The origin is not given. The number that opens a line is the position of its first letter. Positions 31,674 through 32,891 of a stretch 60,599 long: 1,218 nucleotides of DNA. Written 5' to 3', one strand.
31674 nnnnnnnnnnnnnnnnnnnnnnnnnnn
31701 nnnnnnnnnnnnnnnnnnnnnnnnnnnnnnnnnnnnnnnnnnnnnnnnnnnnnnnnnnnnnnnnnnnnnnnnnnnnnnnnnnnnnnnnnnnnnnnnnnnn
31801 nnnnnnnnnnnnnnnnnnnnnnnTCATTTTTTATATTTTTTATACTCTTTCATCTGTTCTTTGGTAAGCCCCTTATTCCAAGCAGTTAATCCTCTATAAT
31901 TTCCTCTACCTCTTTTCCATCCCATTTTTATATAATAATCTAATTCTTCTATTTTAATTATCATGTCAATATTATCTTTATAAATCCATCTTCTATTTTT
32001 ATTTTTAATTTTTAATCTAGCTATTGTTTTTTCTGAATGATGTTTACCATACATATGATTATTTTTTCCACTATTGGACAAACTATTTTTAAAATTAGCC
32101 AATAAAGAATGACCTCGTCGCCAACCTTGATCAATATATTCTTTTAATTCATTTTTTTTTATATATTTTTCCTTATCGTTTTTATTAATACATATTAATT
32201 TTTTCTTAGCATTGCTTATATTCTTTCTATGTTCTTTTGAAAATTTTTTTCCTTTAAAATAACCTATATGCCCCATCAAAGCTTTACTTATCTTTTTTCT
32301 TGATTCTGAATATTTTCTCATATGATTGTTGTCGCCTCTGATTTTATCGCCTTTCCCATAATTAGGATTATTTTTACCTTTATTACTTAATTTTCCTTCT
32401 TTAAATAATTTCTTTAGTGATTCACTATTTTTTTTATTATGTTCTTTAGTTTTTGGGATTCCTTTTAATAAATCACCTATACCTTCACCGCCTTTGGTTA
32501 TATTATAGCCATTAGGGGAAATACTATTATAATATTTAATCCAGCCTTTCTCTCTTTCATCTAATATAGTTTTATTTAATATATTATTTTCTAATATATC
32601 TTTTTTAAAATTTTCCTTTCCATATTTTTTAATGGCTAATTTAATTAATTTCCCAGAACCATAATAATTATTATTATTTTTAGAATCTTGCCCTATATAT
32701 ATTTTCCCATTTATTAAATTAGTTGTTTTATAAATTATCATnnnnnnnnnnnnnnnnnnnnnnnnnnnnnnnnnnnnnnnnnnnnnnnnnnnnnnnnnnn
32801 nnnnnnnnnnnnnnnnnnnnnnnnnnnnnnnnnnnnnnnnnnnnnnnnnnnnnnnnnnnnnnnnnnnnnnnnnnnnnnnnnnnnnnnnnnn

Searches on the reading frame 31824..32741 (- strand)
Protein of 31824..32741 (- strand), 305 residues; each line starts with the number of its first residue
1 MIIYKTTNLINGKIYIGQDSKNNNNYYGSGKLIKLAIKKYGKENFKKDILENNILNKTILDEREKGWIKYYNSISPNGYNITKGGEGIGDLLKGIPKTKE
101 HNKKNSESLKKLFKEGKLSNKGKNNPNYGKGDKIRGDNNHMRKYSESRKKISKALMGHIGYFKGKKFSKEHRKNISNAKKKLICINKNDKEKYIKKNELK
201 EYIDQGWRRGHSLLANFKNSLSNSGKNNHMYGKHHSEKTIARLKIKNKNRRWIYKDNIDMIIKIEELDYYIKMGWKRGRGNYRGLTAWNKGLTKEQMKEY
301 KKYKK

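Call 34: search_protein_families(library=phrogs, proteins=[window:31824-32741:-], max_evalue=0.00001)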
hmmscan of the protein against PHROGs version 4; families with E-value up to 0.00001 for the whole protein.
window:31824-32741:- (305 aa): 3 families
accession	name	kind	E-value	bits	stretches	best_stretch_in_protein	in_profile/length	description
phrog_314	-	DNA, RNA and nucleotide metabolism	1.1e-28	101.5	1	2-138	180-338/574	homing endonuclease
phrog_7168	-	DNA, RNA and nucleotide metabolism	1.6e-11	45.2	1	2-227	3-221/284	homing endonuclease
phrog_19446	-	DNA, RNA and nucleotide metabolism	4.5e-07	30.6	1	3-130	4-124/254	homing endonuclease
